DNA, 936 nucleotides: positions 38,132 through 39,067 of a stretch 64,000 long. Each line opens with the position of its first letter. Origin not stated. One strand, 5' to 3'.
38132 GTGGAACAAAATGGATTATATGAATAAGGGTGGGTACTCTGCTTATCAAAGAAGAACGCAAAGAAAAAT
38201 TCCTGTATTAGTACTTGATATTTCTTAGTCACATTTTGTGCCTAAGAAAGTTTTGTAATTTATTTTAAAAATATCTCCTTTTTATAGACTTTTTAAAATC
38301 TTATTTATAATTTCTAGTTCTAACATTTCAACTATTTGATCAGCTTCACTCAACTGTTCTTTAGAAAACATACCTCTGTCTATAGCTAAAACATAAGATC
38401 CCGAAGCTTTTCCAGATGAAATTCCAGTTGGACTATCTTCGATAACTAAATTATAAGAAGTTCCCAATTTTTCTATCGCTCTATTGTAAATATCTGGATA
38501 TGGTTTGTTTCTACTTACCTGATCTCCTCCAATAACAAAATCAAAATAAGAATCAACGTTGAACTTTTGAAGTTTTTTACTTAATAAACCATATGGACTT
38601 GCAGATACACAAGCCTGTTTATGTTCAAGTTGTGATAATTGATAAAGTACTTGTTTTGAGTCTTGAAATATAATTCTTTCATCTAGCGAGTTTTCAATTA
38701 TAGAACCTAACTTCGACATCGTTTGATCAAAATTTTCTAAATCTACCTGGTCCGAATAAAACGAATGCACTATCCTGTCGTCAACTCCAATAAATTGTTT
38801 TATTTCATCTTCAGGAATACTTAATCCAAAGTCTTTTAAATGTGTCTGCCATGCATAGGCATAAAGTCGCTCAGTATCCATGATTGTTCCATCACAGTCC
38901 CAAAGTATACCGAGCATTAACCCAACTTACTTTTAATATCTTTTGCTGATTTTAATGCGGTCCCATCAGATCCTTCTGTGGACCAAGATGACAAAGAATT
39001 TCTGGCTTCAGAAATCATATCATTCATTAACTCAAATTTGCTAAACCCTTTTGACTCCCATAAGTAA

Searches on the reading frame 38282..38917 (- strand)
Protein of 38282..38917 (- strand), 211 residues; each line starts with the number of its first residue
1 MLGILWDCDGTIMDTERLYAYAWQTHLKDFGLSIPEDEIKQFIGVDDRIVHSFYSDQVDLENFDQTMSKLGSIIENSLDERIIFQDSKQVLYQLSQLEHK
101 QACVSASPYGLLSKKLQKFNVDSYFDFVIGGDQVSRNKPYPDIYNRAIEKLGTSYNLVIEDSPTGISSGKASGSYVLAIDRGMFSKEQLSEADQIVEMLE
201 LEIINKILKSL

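Call 35: search_protein_families(library=ncbifam, proteins=[window:38282-38917:-], max_evalue=0.00001)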
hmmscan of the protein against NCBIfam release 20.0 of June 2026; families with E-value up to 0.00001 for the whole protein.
window:38282-38917:- (211 aa): 22 families
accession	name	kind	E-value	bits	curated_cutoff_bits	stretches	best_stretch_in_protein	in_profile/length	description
TIGR02009.1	PGMB-YQAB-SF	subfamily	2.8e-22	79.8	153.35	1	3-179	3-186/186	beta-phosphoglucomutase family hydrolase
NF053653.1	InDiPhoBT2121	equivalog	7e-18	65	245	1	4-193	4-200/216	inorganic diphosphatase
TIGR01990.1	bPGM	equivalog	1.7e-17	64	189.4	1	3-179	3-186/187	beta-phosphoglucomutase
NF009804.0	PRK13288.1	equivalog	1.7e-17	63.6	218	1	4-192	6-194/215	pyrophosphatase PpaX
NF009695.0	PRK13222.1-2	equivalog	2.8e-17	63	225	1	4-204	9-218/226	phosphoglycolate phosphatase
NF008087.0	PRK10826.1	equivalog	3.1e-17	62.9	191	1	3-180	9-192/222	hexitol phosphatase HxpB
NF008610.0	PRK11587.1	equivalog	2.3e-14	53.2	282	1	3-203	5-204/219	sugar phosphatase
NF046057.1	bifunc_MtlD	equivalog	4.1e-14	51.9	800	1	3-180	9-193/683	bifunctional mannitol-1-phosphate dehydrogenase/phosphatase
NF008000.0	PRK10725.1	equivalog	7.1e-13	49.1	215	1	3-174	7-180/188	fructose-1-phosphate/6-phosphogluconate phosphatase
NF009697.0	PRK13222.1-4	equivalog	2.4e-12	46.7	327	1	3-188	9-202/232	phosphoglycolate phosphatase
TIGR01449.2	PGP_bact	equivalog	3.3e-12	46.4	180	1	5-194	2-201/213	phosphoglycolate phosphatase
TIGR01509.1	HAD-SF-IA-v3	subfamily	4.7e-12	46.3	29.4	1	115-176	90-151/154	HAD-IA family hydrolase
NF007854.0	PRK10563.1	equivalog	5.9e-11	42.5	211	1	4-176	7-182/221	6-phosphogluconate phosphatase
TIGR02253.1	CTE7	subfamily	7.9e-10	38.9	169.75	1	4-183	5-198/221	TIGR02253 family HAD-type hydrolase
TIGR01454.1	AHBA_synth_RP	hypoth_equivalog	1.2e-09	38.1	246.65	1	79-189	72-184/205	AHBA synthesis associated protein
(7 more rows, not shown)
